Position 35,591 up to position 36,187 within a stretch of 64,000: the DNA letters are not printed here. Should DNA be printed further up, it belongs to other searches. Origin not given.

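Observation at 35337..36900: Four tandem paralogous genes for small membrane-anchored coiled-coil proteins, each with a conserved structured leader, divergent from a secreted protease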

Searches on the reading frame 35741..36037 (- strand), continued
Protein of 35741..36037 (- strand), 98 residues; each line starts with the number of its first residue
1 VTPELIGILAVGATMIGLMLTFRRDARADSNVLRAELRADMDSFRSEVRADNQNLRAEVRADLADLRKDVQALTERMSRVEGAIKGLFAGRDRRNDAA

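Call 23: search_protein_families(library=pfam, proteins=[P0173, P0209, P0261, P0253, P0235, P0256, P0164, P0150, P0220, P0145], max_evalue=1)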
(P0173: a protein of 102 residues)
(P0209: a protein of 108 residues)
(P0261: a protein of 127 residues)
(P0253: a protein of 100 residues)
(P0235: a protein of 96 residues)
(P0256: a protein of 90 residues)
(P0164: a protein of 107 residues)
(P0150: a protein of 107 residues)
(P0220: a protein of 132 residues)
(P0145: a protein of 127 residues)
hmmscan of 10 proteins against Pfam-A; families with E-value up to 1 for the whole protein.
P0173 (102 aa): 24 families
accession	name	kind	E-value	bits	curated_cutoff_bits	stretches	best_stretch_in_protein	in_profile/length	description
PF01442.23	Apolipoprotein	-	2.8e-06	27.6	90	1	28-94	44-111/190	Apolipoprotein A1/A4/E domain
PF07798.16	CCDC90-like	-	0.00028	21.2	33.5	1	24-82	71-129/175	Coiled-coil domain-containing protein 90-like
PF04513.17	Baculo_PEP_C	-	0.001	19.6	38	1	30-95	25-87/140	Baculovirus polyhedron envelope protein, PEP, C terminus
PF13801.11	Metal_resist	-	0.007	17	29.2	1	6-83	5-81/125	Heavy-metal resistance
PF15665.10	FAM184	-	0.0099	16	32.7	1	35-89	10-63/211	Family with sequence similarity 184, A and B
PF03623.18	Focal_AT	-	0.013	15.9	23.3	1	21-83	28-90/133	Focal adhesion targeting region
PF06705.16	SF-assemblin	-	0.024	14.4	30.6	1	43-92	63-112/247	SF-assemblin/beta giardin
PF05615.18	THOC7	-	0.026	15.3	28.7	1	25-93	38-108/136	Tho complex subunit 7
PF25078.1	DUF7801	-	0.027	15.1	33.2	1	33-95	20-83/155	Domain of unknown function (DUF7801)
PF07352.17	Phage_Mu_Gam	-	0.037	14.4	28.3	1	47-91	13-57/149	Bacteriophage Mu Gam like protein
PF20140.4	DUF6530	-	0.076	13.3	23.7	1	40-91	106-157/159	Family of unknown function (DUF6530)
PF01166.23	TSC22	-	0.08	13.6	30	0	25-62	11-47/57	TSC-22/dip/bun family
PF03789.18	ELK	-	0.11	12.8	21.3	0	63-71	14-22/22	ELK domain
PF25254.1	DUF7856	-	0.12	12.4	30.2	1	30-96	81-137/280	Family of unknown function (DUF7856)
PF04799.18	Fzo_mitofusin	-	0.12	12.3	27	1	33-87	80-134/161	fzo-like conserved region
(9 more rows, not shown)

P0209 (108 aa): 3 families
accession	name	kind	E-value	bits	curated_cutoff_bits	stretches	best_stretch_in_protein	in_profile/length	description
PF07798.16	CCDC90-like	-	0.0088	16.4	33.5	1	24-77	82-135/175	Coiled-coil domain-containing protein 90-like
PF11365.13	SOGA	-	0.016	16.7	31.1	1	28-81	35-88/94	Protein SOGA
PF21222.2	Lamp2_2nd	-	0.4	11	27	1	9-20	3-14/32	Lysosome-associated membrane glycoprotein 2, transmembrane segment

P0261 (127 aa): 33 families (the best 25 are shown)
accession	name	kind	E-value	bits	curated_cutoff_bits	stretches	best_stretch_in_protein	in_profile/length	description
PF04632.18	FUSC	-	2.5e-05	23.6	30.9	1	24-113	232-328/660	Fusaric acid resistance protein family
PF09728.14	Taxilin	-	9.1e-05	22.2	30.3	1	28-101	70-143/302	Myosin-like coiled-coil protein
PF04791.21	LMBR1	-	0.00077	18.9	31.9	1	4-91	165-245/510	LMBR1-like membrane protein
PF09787.14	Golgin_A5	-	0.0013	18.8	31.7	1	25-94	47-116/305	Golgin subfamily A member 5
PF11271.13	PorA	-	0.0018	18.1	29.5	1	7-82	4-78/297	Porin PorA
PF03938.19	OmpH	-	0.002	18.8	32.4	1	29-96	23-98/141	Outer membrane protein (OmpH-like)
PF04978.18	MST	-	0.0049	17.8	27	1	32-114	69-149/149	Mycothiol-S-transferase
PF03148.19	Tektin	-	0.0057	15.9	34.3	1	21-81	222-282/383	Tektin family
PF07303.18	Occludin_ELL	-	0.0064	17.7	31.2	1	36-103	26-94/101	Occludin homology domain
PF07798.16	CCDC90-like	-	0.011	16.1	33.5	1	28-92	57-118/175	Coiled-coil domain-containing protein 90-like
PF03961.19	FapA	-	0.017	15.2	31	1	30-97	172-240/272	Flagellar Assembly Protein A beta solenoid domain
PF16515.11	HIP1_clath_bdg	-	0.021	15.6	28.8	1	26-82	14-70/99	Clathrin-binding domain of Huntingtin-interacting protein 1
PF18476.7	PIN_8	-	0.023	15.1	26.1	1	27-98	63-137/227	PIN like domain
PF10828.13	DUF2570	-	0.024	15.1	26.6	1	13-93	9-83/108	Protein of unknown function (DUF2570)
PF06810.17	Phage_scaffold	-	0.03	14.7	35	1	41-90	36-113/170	Phage capsid assembly scaffolding protein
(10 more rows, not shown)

P0253 (100 aa): 12 families
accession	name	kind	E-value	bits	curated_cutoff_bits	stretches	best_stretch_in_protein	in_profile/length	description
PF07246.16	Phlebovirus_NSM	-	0.0022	17.9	27.2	1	26-89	187-248/264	Phlebovirus nonstructural protein NS-M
PF25254.1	DUF7856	-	0.0053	16.9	30.2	1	41-93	81-135/280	Family of unknown function (DUF7856)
PF19111.5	DUF5798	-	0.0063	17.1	27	1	50-90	22-62/89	Family of unknown function (DUF5798)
PF19733.4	DUF6223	-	0.0071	17.1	27.4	1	3-36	2-36/98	Family of unknown function (DUF6223)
PF16331.10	TolA_bind_tri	-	0.0075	16.8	30.1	1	35-83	10-58/76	TolA binding protein trimerisation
PF09006.16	Surfac_D-trimer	-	0.011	16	22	1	73-96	1-24/46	Lung surfactant protein D coiled-coil trimerisation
PF07889.17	DUF1664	-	0.015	15.8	34.6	1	31-95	47-111/124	Protein of unknown function (DUF1664)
PF23991.1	DUF7310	-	0.026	15.4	40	0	66-94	32-60/83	Coiled-coil region of unknown function (DUF7310)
PF09490.15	CbtA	-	0.088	13.1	30.7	1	3-32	72-101/239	Probable cobalt transporter subunit (CbtA)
PF06583.17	Neogenin_C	-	0.091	13.1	25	1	66-93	264-291/294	Neogenin C-terminus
PF06818.20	Fez1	-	0.12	13.2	34.4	1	26-96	36-105/199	Fez1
PF14584.11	DUF4446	-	0.25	11.8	27.4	1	8-82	2-77/150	Protein of unknown function (DUF4446)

P0235 (96 aa): 62 families (the best 25 are shown)
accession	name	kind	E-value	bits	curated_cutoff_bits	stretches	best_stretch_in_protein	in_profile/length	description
PF25254.1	DUF7856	-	7.5e-05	22.9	30.2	1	26-90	66-136/280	Family of unknown function (DUF7856)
PF12329.13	TMF_DNA_bd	-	0.00026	21.3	35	1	37-90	3-56/74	TATA element modulatory factor 1 DNA binding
PF11559.13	ADIP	-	0.0015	19.1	34.3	1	38-92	65-119/151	Afadin- and alpha -actinin-Binding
PF04102.17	SlyX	-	0.0026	18.8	30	0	36-66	21-51/67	SlyX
PF04977.20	DivIC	-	0.0028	17.9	28.9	1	41-73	19-51/80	Septum formation initiator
PF11598.13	COMP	-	0.0041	17.9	23.9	1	35-54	18-37/45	Cartilage oligomeric matrix protein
PF15397.11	DUF4618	-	0.0041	17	34.9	1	25-84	166-224/258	Domain of unknown function (DUF4618)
PF10473.14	CENP-F_leu_zip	-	0.0058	17.1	34.5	1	37-89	43-95/140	Leucine-rich repeats of kinetochore protein Cenp-F/LEK1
PF06005.17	ZapB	-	0.0061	17.4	31.5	1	47-88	19-60/71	Cell division protein ZapB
PF08614.16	ATG16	-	0.0064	17.1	33.7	1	24-90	87-153/200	Autophagy protein 16 (ATG16)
PF07200.18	Mod_r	-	0.007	16.8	30.1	1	34-79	42-87/146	Modifier of rudimentary (Mod(r)) protein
PF06156.18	YabA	-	0.0086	17.1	30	1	36-78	12-54/103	Initiation control protein YabA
PF09789.14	CC149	-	0.0097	15.7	30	1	27-93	42-110/316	Coiled-coil domain-containing protein 149-A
PF13093.11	FTA4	-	0.01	16.1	24.8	1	20-89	92-162/199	Kinetochore complex Fta4 of Sim4 subunit, or CENP-50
PF04012.17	PspA_IM30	-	0.01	15.9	33.9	1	32-79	84-131/220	PspA/IM30 family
PF07798.16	CCDC90-like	-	0.011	16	33.5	1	32-80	43-92/175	Coiled-coil domain-containing protein 90-like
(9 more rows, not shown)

P0256 (90 aa): 38 families (the best 25 are shown)
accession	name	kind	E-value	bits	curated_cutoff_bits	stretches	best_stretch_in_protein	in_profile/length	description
PF23991.1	DUF7310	-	0.0011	19.8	40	1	48-80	25-57/83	Coiled-coil region of unknown function (DUF7310)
PF17111.11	PigL_N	-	0.0046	16.8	27.2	1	5-77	3-75/209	Pigment biosynthesis cluster protein PigL N-terminal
PF20667.3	Sec10_N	-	0.01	16.3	27.4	1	31-82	34-85/118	Exocyst complex component Sec10, N-terminal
PF05565.16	Sipho_Gp157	-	0.012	16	28.6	1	28-88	29-89/162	Siphovirus Gp157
PF11488.14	Lge1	-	0.015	15.9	25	1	44-90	14-60/71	Transcriptional regulatory protein LGE1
PF25254.1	DUF7856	-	0.017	15.2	30.2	1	28-86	79-139/280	Family of unknown function (DUF7856)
PF10805.13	DUF2730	-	0.024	15.1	24.9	1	38-84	32-80/102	Protein of unknown function (DUF2730)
PF07889.17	DUF1664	-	0.028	14.9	34.6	1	29-73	77-121/124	Protein of unknown function (DUF1664)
PF08653.15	DASH_Dam1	-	0.029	14.6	26.6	0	53-81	3-31/56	DASH complex subunit Dam1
PF01442.23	Apolipoprotein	-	0.034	14.3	90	1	28-88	110-168/190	Apolipoprotein A1/A4/E domain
PF06305.16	LapA_dom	-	0.04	14.3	28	1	2-37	20-56/64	Lipopolysaccharide assembly protein A domain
PF10224.14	DUF2205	-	0.043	14.4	26.7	1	26-74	6-51/75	Short coiled-coil protein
PF06005.17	ZapB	-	0.059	14.3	31.5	2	52-83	3-34/71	Cell division protein ZapB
PF07160.18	SKA1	-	0.063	13.5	29.6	1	29-89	2-62/243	Spindle and kinetochore-associated protein 1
PF06705.16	SF-assemblin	-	0.064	13.1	30.6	1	30-86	61-118/247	SF-assemblin/beta giardin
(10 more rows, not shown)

P0164 (107 aa): 30 families (the best 25 are shown)
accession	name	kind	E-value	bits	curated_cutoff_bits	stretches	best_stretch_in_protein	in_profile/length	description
PF20570.3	DUF6779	-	0.00023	22.2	28.1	1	15-93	14-92/108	Domain of unknown function (DUF6779)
PF01442.23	Apolipoprotein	-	0.00035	20.8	90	1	26-100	27-102/190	Apolipoprotein A1/A4/E domain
PF03148.19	Tektin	-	0.00053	19.3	34.3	1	29-104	215-290/383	Tektin family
PF07889.17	DUF1664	-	0.0015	19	34.6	1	50-102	62-117/124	Protein of unknown function (DUF1664)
PF11559.13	ADIP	-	0.0024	18.4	34.3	1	35-104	51-119/151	Afadin- and alpha -actinin-Binding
PF15035.11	Rootletin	-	0.0028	18.1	36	1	27-88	110-173/188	Ciliary rootlet component, centrosome cohesion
PF04513.17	Baculo_PEP_C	-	0.0036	17.8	38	1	19-103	21-102/140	Baculovirus polyhedron envelope protein, PEP, C terminus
PF06705.16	SF-assemblin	-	0.0047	16.8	30.6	1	22-89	60-127/247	SF-assemblin/beta giardin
PF09769.14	ApoO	-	0.0088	16.4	31.4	1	35-95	10-67/131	Apolipoprotein O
PF08702.15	Fib_alpha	-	0.016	15.9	29.9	1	24-104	48-127/143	Fibrinogen alpha/beta chain family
PF21222.2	Lamp2_2nd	-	0.016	15.5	27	1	9-20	3-14/32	Lysosome-associated membrane glycoprotein 2, transmembrane segment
PF07798.16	CCDC90-like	-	0.023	15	33.5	1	29-81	54-106/175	Coiled-coil domain-containing protein 90-like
PF07321.17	YscO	-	0.028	14.9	28.8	0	71-103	65-97/149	Type III secretion protein YscO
PF08700.17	VPS51_Exo84_N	-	0.03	14.9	24.2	0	50-104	29-83/87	Vps51/EXO84/COG1 N-terminal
PF25541.1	TBCA_PH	-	0.034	14.3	27.8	1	53-91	53-90/139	PH domain-containing proteins, TBCA domain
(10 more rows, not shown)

P0150 (107 aa): 14 families
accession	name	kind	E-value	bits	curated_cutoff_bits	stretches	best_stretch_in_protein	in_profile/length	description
PF23922.1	DUF7261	-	0.00088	20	27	1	5-89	9-92/169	Family of unknown function (DUF7261)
PF01442.23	Apolipoprotein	-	0.0023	18.1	90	1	30-103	79-153/190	Apolipoprotein A1/A4/E domain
PF14712.11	Snapin_Pallidin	-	0.01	16.7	29.6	1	64-97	16-49/89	Snapin/Pallidin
PF13093.11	FTA4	-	0.025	14.8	24.8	1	44-98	105-163/199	Kinetochore complex Fta4 of Sim4 subunit, or CENP-50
PF07798.16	CCDC90-like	-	0.027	14.8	33.5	1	28-63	75-110/175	Coiled-coil domain-containing protein 90-like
PF13779.11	DUF4175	-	0.12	10.7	27.3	1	31-106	502-573/825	Domain of unknown function (DUF4175)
PF01346.23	FKBP_N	-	0.14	13.5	22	1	19-56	28-66/97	Domain amino terminal to FKBP-type peptidyl-prolyl isomerase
PF07889.17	DUF1664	-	0.14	12.7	34.6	1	38-93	36-91/124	Protein of unknown function (DUF1664)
PF25254.1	DUF7856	-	0.14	12.2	30.2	1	27-107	67-145/280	Family of unknown function (DUF7856)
PF06216.16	RTBV_P46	-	0.15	11.4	25.6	1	52-98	69-115/389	Rice tungro bacilliform virus P46 protein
PF06103.16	DUF948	-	0.21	12.3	37.2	1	43-94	26-77/89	Bacterial protein of unknown function (DUF948)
PF24555.1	CC4_CEP85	-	0.39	11.6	27.3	0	35-98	5-67/85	Centrosomal protein of 85 kDa-like, CC4 coiled-coil domain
PF05278.17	PEARLI-4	-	0.4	10.7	29.9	1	31-87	168-219/234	Arabidopsis phospholipase-like protein (PEARLI 4)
PF13801.11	Metal_resist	-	0.62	10.7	29.2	0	6-91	5-100/125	Heavy-metal resistance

P0220 (132 aa): 23 families
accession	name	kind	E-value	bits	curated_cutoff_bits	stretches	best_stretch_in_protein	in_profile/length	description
PF01442.23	Apolipoprotein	-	2.9e-06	27.5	90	1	32-131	41-134/190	Apolipoprotein A1/A4/E domain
PF07798.16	CCDC90-like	-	0.00021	21.6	33.5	1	42-108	60-130/175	Coiled-coil domain-containing protein 90-like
PF06705.16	SF-assemblin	-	0.0011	18.8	30.6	1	29-111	60-142/247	SF-assemblin/beta giardin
PF05465.18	Halo_GVPC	-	0.0018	18.9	22.4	1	76-94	3-21/32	Halobacterial gas vesicle protein C (GVPC) repeat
PF07889.17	DUF1664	-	0.0058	17.1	34.6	1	29-111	38-122/124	Protein of unknown function (DUF1664)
PF04513.17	Baculo_PEP_C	-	0.0081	16.7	38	1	27-85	33-91/140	Baculovirus polyhedron envelope protein, PEP, C terminus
PF24922.1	ACBP4_C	-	0.01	16.5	31.2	1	28-78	27-76/105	Acyl-CoA-binding domain-containing protein 4-6, C-terminal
PF04108.17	ATG17_like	-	0.011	15.7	43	1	17-66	34-83/355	Autophagy protein ATG17-like domain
PF07902.16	Gp58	-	0.021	13.6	34.5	1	35-108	139-212/594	gp58-like protein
PF23735.1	KIF9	-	0.041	14.5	31.9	0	43-117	43-117/140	Kinesin-like protein KIF9 domain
PF09850.14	DotU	-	0.045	13.8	27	1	18-59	122-163/205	Type VI secretion system protein DotU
PF00804.31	Syntaxin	-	0.046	14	26.7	1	46-129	9-89/157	Syntaxin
PF01813.22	ATP-synt_D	-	0.051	13.9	25.7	1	75-116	24-67/196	ATP synthase subunit D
PF25600.1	TRIM_CC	-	0.072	13.4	30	1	33-88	25-80/142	TRIM protein coiled-coil region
PF25450.1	Rab11-FIP3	-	0.092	13.5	31.9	0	78-129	35-86/125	Rab11-FIP3-like domain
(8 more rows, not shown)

P0145 (127 aa): 14 families
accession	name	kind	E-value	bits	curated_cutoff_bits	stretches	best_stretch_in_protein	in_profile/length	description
PF08581.15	Tup_N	-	0.0047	17.7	28.7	1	56-99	10-52/77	Tup N-terminal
PF07798.16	CCDC90-like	-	0.006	16.9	33.5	1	23-84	41-102/175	Coiled-coil domain-containing protein 90-like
PF09787.14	Golgin_A5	-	0.022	14.7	31.7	1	35-111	39-150/305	Golgin subfamily A member 5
PF03148.19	Tektin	-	0.028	13.6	34.3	1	26-109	216-295/383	Tektin family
PF03938.19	OmpH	-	0.033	14.8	32.4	1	29-108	30-113/141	Outer membrane protein (OmpH-like)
PF05761.20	5_nucleotid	-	0.033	13.5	28.5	1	28-93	349-416/460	5' nucleotidase family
PF07889.17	DUF1664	-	0.039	14.4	34.6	1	28-110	37-118/124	Protein of unknown function (DUF1664)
PF12725.13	DUF3810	-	0.052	13.4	28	1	7-78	69-145/311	Protein of unknown function (DUF3810)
PF05929.16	Phage_GPO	-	0.059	13.4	33.6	1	23-116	140-230/268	Phage capsid scaffolding protein (GPO) serine peptidase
PF16327.10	CcmF_C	-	0.066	12.9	28.7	1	5-68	180-242/323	Cytochrome c-type biogenesis protein CcmF C-terminal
PF16046.10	FAM76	-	0.083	12.8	28.5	1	36-106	167-237/298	FAM76 protein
PF03961.19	FapA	-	0.1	12.6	31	1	28-105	152-229/272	Flagellar Assembly Protein A beta solenoid domain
PF10241.14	KxDL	-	0.23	12.2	27.2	1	22-99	7-82/86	Uncharacterized conserved protein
PF16515.11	HIP1_clath_bdg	-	0.76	10.6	28.8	0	27-69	22-64/99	Clathrin-binding domain of Huntingtin-interacting protein 1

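Call 24: search_protein_families(library=phrogs, proteins=[window:35741-36037:-, P0173, P0209, P0261, P0150, P0220, P0171, P0016, P0260], max_evalue=1)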
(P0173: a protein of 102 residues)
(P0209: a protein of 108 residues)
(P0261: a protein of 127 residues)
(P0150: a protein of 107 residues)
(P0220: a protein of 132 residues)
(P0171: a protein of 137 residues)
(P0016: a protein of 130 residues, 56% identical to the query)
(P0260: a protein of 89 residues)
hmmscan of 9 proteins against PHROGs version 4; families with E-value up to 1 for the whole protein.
window:35741-36037:- (98 aa): 28 families (the best 25 are shown)
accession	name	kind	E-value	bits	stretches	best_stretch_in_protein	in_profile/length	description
phrog_9415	-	unknown function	8.4e-06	26.8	1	22-77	76-131/168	-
phrog_7686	-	lysis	7e-05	24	1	37-79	69-111/112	Rz-like spanin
phrog_6664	-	unknown function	0.001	20.5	1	5-80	7-85/97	-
phrog_21734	-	unknown function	0.0012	20.1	1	19-68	60-109/156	-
phrog_1863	-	unknown function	0.0012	19.7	1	8-86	11-83/97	-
phrog_736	-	unknown function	0.0037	18.4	1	8-87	19-85/112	-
phrog_5345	-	unknown function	0.004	18.6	1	46-74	67-95/104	-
phrog_5211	-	unknown function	0.0046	18.2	1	29-85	5-60/112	-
phrog_10127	-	unknown function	0.011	17.1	0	25-50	32-58/103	-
phrog_2658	-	other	0.016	16.5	1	7-87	17-113/126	hol-like chemotaxis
phrog_18602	-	head and packaging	0.025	14.6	1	5-92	115-197/479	virion structural protein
phrog_4197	-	tail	0.028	13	1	34-86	48-100/1783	tail length tape measure protein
phrog_6188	-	unknown function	0.035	15.6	1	23-81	54-115/125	-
phrog_38572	-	unknown function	0.035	15.5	1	11-81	8-76/104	-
phrog_2566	-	unknown function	0.041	15.1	0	34-56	53-75/85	-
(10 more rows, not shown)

P0173 (102 aa): 34 families (the best 25 are shown)
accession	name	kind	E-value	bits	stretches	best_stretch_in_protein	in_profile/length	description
phrog_9415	-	unknown function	4.3e-08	34.2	1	26-83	69-126/168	-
phrog_21734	-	unknown function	3.1e-05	25.2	1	21-88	51-118/156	-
phrog_736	-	unknown function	5.6e-05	24.2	1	6-97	20-91/112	-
phrog_4341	-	unknown function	0.0014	19.7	1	25-90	5-68/157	-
phrog_1863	-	unknown function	0.0019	19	1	5-88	4-81/97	-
phrog_491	-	DNA, RNA and nucleotide metabolism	0.0041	17.8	0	27-59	31-63/176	Mu Gam-like end protection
phrog_20948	-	unknown function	0.0056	17.1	1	29-96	100-167/307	-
phrog_7686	-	lysis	0.0074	17.4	1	29-84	47-105/112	Rz-like spanin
phrog_3534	-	unknown function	0.015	16.3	1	5-85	15-98/117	-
phrog_29668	-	unknown function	0.02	15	1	32-81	134-183/357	-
phrog_31091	-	unknown function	0.021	16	1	62-85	50-73/79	-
phrog_13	-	lysis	0.023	15.7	1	4-85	7-83/154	Rz-like spanin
phrog_5345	-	unknown function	0.027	15.9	0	48-80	69-101/104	-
phrog_3671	-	unknown function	0.032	15.4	1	4-72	14-82/87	-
phrog_1327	-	lysis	0.036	14.9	1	29-93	37-101/158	Rz-like spanin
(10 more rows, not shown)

P0209 (108 aa): 9 families
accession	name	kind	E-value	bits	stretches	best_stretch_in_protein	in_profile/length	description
phrog_736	-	unknown function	0.00082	20.5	1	6-93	20-91/112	-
phrog_23493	-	unknown function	0.011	16.9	1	49-98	53-102/110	-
phrog_5820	-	unknown function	0.018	15.7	1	26-94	67-135/200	-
phrog_15661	-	unknown function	0.038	14.9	1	33-104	17-88/136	-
phrog_9415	-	unknown function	0.04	14.8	1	29-69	72-112/168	-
phrog_8369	-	other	0.048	14.7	1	10-74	28-77/192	hol-like chemotaxis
phrog_7686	-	lysis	0.056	14.6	1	27-77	56-109/112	Rz-like spanin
phrog_1863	-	unknown function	0.099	13.6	1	4-85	3-82/97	-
phrog_3534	-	unknown function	0.47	11.5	1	7-96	17-99/117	-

P0261 (127 aa): 53 families (the best 25 are shown)
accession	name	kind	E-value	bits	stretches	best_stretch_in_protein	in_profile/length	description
phrog_11884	-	unknown function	5.8e-05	23.5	1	11-83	143-213/352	-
phrog_8369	-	other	0.00018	22.6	1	3-114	10-110/192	hol-like chemotaxis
phrog_10785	-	unknown function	0.0027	17.5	1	30-89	320-379/553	-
phrog_32961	-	unknown function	0.005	18.2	1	20-87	18-80/161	-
phrog_17205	-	unknown function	0.0062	17.4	1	29-90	78-140/162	-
phrog_736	-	unknown function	0.0064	17.6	1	2-82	5-84/112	-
phrog_200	-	other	0.0076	16.4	1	10-90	243-312/379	lipoprotein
phrog_15808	-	unknown function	0.012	16.7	1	7-91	13-98/142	-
phrog_35934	-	head and packaging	0.014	15.6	1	12-92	70-151/331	virion structural protein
phrog_18116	-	unknown function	0.019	16.1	1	23-88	20-80/185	-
phrog_27616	-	unknown function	0.026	14.3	1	26-114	363-454/475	-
phrog_3534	-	unknown function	0.028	15.4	1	9-102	12-98/117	-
phrog_14825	-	unknown function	0.035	14.7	1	39-113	104-178/204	-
phrog_13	-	lysis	0.036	15.1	1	14-86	10-81/154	Rz-like spanin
phrog_739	-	lysis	0.038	15.2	1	7-88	8-91/122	Rz-like spanin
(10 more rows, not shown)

P0150 (107 aa): 21 families
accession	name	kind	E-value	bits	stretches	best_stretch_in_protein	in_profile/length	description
phrog_9415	-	unknown function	0.00025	21.9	1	37-78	69-143/168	-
phrog_1026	-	lysis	0.00044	21.4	1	5-61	11-67/85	Rz-like spanin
phrog_1863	-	unknown function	0.0031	18.4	1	6-89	5-93/97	-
phrog_1009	-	unknown function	0.0032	18.5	1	5-88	14-96/103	-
phrog_5820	-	unknown function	0.0034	18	1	39-100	80-141/200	-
phrog_5553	-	unknown function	0.01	17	1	35-99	10-73/114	-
phrog_3206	-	DNA, RNA and nucleotide metabolism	0.024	15.2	1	35-84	35-88/154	Avd protein of DGR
phrog_1403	-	lysis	0.048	14.6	1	5-78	12-86/212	Rz-like spanin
phrog_4949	-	unknown function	0.068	13.3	1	28-92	152-216/447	-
phrog_726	-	unknown function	0.11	13.5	1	26-85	53-101/154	-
phrog_21734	-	unknown function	0.12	13.6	1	30-61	60-91/156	-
phrog_18252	-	unknown function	0.12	13.5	1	4-87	23-104/133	-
phrog_2658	-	other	0.13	13.5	1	10-99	16-104/126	hol-like chemotaxis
phrog_37166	-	unknown function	0.16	12.9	1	41-98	1-56/131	-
phrog_31091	-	unknown function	0.22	12.8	0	58-88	40-73/79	-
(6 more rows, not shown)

P0220 (132 aa): 35 families (the best 25 are shown)
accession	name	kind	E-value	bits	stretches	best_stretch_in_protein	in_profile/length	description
phrog_9415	-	unknown function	3.2e-12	47.7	1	29-111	54-140/168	-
phrog_21734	-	unknown function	0.00095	20.4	1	34-88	46-100/156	-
phrog_10127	-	unknown function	0.0036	18.7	1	63-96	42-74/103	-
phrog_6664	-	unknown function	0.004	18.6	1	11-101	6-96/97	-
phrog_16469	-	unknown function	0.0052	17.3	1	22-110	45-138/392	-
phrog_3534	-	unknown function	0.0053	17.8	1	8-109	18-115/117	-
phrog_5345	-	unknown function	0.0074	17.7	0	59-90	62-93/104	-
phrog_23256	-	unknown function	0.0076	17.2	1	3-95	3-93/128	-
phrog_462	-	other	0.0094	17.1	1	4-111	10-95/101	lipoprotein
phrog_4029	-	unknown function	0.018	16.4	1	45-100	52-111/144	-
phrog_4197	-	tail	0.019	13.6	1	35-130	41-136/1783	tail length tape measure protein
phrog_77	-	DNA, RNA and nucleotide metabolism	0.027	13.9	1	29-108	709-792/967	SbcC-like subunit of palindrome specific endonuclease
phrog_29668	-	unknown function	0.03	14.4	1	43-97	127-181/357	-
phrog_12846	-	tail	0.039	13.8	1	31-110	69-151/552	tail fiber protein; Ig-domain containing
phrog_31236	-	unknown function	0.041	14.6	0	63-117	63-117/190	-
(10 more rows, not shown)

P0171 (137 aa): 8 families
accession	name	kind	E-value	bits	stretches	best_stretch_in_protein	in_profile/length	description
phrog_9415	-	unknown function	0.00087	20.2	1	25-106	57-138/168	-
phrog_22856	-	unknown function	0.045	14.6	1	72-103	77-108/118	-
phrog_21734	-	unknown function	0.14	13.4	1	30-79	53-98/156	-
phrog_22507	-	unknown function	0.18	12.6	1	22-81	145-208/222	-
phrog_31200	-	unknown function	0.21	12.4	1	6-46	39-78/180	-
phrog_11332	-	unknown function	0.25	12.5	1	100-121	8-29/63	-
phrog_8707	-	unknown function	0.41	11.9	0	52-61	3-12/36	-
phrog_404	-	tail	0.72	10.9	0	7-89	24-80/118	minor tail protein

P0016 (130 aa): 55 families (the best 25 are shown)
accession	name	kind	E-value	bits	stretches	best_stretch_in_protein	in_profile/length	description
phrog_5820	-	unknown function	1.1e-06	29.5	1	40-119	62-135/200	-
phrog_3671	-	unknown function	1.9e-06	29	1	9-68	12-75/87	-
phrog_1863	-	unknown function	1.2e-05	26.1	1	74-114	39-79/97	-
phrog_9415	-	unknown function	6.2e-05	23.9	1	27-94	59-130/168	-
phrog_404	-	tail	6.9e-05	23.9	2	65-114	65-106/118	minor tail protein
phrog_18602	-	head and packaging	0.00021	21.5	1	72-123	145-196/479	virion structural protein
phrog_3534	-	unknown function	0.00029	21.8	1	1-108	6-107/117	-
phrog_2658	-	other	0.00063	21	1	38-119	36-113/126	hol-like chemotaxis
phrog_20948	-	unknown function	0.00066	20.2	1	23-99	94-170/307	-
phrog_3547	-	tail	0.00077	18.3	1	25-109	19-98/1767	tail length tape measure protein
phrog_10127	-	unknown function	0.00091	20.6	2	15-88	12-84/103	-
phrog_30868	-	unknown function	0.0019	19.5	1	65-110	43-88/115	-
phrog_5345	-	unknown function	0.0022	19.4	0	77-104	69-93/104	-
phrog_21734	-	unknown function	0.0031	18.7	1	45-103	46-101/156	-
phrog_2335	-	tail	0.0035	16.3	1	26-113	340-425/1536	tail length tape measure protein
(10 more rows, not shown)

P0260 (89 aa): 26 families (the best 25 are shown)
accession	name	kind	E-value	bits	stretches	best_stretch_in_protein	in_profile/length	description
phrog_1103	-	unknown function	0.00036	21.5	1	39-75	19-64/80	-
phrog_12353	-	unknown function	0.00091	20.3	1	17-63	56-103/138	-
phrog_12015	-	unknown function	0.0015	19.2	1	29-72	106-152/165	-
phrog_20262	-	unknown function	0.0019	19.3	1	26-70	41-86/146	-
phrog_11953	-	DNA, RNA and nucleotide metabolism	0.0062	17.3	1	26-64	12-50/154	exonuclease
phrog_18362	-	unknown function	0.011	17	1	30-67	39-84/119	-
phrog_17426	-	tail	0.015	15.4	1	26-70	225-269/492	adhesin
phrog_13576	-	other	0.035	15.3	1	25-72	81-124/126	methyltransferase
phrog_12665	-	unknown function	0.063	13.9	1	47-84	5-42/224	-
phrog_9414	-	unknown function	0.12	13.5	0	46-65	44-63/71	-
phrog_5553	-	unknown function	0.13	13.5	1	22-67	8-49/114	-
phrog_3413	-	unknown function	0.15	13.4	1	21-64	28-61/106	-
phrog_1009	-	unknown function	0.16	13.1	1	26-73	46-96/103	-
phrog_7090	-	unknown function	0.19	13.3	1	36-81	55-101/127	-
phrog_10166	-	unknown function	0.22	12.7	0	29-58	92-123/127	-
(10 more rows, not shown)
